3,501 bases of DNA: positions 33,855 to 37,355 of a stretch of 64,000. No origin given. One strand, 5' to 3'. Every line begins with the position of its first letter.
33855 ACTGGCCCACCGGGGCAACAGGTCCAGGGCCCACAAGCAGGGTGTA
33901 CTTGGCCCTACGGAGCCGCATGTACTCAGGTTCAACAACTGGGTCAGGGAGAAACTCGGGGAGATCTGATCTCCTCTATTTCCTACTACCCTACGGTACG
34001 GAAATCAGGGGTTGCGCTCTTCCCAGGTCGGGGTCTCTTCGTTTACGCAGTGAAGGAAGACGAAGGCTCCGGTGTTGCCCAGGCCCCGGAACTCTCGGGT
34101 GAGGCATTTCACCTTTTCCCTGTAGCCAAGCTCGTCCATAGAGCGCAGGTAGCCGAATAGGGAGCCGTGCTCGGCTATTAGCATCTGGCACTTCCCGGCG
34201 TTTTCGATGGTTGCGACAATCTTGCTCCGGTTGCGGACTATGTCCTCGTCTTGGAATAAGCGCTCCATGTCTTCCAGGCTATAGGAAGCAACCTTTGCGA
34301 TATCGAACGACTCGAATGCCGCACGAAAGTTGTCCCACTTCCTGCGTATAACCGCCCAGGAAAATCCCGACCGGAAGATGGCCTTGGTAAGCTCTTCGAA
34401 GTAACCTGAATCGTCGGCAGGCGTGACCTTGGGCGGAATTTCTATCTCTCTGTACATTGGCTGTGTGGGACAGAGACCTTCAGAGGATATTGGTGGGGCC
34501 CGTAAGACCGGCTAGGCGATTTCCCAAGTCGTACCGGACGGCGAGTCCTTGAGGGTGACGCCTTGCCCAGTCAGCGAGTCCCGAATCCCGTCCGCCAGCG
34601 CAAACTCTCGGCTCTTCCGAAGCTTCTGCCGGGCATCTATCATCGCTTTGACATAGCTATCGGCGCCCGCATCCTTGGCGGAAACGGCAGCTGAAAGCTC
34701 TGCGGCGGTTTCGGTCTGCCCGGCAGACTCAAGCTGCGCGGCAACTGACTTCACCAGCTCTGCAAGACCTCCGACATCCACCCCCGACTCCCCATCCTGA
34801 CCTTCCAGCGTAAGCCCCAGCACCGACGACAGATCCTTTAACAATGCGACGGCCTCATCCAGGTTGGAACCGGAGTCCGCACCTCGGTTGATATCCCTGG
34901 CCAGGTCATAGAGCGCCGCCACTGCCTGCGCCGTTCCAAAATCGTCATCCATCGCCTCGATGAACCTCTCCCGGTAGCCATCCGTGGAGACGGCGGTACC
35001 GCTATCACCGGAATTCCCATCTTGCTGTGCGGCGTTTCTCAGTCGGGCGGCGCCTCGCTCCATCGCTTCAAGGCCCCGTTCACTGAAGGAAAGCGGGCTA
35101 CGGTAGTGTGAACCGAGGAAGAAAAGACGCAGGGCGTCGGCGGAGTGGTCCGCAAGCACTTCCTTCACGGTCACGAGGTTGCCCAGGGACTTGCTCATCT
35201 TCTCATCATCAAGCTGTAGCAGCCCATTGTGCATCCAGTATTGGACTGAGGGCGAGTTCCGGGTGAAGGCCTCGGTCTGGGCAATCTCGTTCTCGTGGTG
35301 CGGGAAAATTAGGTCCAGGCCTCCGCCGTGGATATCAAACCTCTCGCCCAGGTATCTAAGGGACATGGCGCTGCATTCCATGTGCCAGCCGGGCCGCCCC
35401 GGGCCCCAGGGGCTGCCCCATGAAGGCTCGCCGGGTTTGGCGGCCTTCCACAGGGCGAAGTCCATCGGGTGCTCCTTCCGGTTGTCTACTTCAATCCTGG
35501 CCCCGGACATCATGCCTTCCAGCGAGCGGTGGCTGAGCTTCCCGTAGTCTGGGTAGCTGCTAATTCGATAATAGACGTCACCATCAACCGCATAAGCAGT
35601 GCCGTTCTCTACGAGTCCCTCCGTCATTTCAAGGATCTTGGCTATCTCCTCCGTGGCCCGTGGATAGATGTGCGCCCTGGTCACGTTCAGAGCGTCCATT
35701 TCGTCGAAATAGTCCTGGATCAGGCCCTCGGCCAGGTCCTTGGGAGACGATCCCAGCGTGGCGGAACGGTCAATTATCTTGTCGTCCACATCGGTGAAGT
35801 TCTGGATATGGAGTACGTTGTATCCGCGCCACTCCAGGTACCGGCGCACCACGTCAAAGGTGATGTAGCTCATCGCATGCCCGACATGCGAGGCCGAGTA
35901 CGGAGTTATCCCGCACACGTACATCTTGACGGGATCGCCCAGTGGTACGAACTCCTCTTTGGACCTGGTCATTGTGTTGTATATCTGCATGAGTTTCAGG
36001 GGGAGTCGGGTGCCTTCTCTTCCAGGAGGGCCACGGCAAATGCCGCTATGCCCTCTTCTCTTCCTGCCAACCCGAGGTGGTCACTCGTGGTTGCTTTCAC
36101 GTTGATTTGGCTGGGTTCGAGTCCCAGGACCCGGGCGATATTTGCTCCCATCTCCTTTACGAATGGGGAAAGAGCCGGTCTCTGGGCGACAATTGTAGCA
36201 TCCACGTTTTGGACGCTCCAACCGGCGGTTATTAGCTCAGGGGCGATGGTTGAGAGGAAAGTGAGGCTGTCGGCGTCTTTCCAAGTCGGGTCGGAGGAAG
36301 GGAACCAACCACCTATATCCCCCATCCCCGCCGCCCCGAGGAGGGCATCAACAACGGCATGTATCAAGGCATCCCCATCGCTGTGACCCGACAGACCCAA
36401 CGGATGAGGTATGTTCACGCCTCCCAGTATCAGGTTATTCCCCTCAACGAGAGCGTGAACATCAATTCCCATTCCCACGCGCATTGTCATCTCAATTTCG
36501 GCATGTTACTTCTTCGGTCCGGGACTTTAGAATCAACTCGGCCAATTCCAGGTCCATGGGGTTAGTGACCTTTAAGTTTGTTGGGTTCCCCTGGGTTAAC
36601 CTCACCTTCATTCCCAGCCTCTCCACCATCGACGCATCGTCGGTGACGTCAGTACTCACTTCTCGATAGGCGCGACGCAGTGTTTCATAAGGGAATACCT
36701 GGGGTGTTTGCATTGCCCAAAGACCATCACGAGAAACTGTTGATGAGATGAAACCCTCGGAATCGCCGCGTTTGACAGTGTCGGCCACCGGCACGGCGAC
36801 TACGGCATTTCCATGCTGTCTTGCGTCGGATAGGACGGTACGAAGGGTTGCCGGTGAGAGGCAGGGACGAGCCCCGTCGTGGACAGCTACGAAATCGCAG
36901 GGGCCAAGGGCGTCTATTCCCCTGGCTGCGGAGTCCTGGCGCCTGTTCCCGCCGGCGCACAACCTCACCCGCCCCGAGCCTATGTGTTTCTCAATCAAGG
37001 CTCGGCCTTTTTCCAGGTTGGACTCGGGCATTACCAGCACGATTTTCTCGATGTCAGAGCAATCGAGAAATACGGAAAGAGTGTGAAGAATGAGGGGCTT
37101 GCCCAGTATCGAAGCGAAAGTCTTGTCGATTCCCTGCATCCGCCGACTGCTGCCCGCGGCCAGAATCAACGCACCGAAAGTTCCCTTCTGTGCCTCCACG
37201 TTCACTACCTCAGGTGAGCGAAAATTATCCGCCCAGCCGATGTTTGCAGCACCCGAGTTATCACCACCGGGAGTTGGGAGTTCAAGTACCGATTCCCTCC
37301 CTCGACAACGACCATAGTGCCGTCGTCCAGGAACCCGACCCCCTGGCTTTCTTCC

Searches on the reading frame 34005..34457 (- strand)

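Call 8: search_protein_families(library=pfam, proteins=[window:34005-34457:-])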
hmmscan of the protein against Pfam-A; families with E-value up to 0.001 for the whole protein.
window:34005-34457:- (150 aa): 1 family
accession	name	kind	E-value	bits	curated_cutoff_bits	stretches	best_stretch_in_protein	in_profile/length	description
PF03352.18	Adenine_glyco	-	7.5e-24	85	25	1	14-108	21-115/177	Methyladenine glycosylase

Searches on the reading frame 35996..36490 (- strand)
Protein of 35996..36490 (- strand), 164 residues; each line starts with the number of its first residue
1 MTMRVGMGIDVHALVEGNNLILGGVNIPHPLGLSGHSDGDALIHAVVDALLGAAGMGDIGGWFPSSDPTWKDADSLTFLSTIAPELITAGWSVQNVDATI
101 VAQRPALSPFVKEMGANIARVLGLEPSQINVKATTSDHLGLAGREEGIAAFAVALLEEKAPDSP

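Call 8: search_protein_families(library=pfam, proteins=[window:35996-36490:-])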
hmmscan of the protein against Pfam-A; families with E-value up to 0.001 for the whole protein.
window:35996-36490:- (164 aa): 1 family
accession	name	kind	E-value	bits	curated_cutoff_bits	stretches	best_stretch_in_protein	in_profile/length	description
PF02542.21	YgbB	-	2.5e-63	213.5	26.7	1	3-156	1-154/155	YgbB family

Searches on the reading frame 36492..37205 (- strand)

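Call 8: search_protein_families(library=pfam, proteins=[window:36492-37205:-])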
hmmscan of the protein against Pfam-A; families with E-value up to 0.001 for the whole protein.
window:36492-37205:- (237 aa): 3 families
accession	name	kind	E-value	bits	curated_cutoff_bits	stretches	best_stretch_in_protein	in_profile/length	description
PF01128.25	IspD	-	2.5e-62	211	27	1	12-227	3-220/221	2-C-methyl-D-erythritol 4-phosphate cytidylyltransferase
PF12804.13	NTP_transf_3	-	1.1e-12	48.8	27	1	12-141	1-124/160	MobA-like NTP transferase domain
PF02348.25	CTP_transf_3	-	5.8e-05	23.4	22.6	1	12-144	2-130/217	Cytidylyltransferase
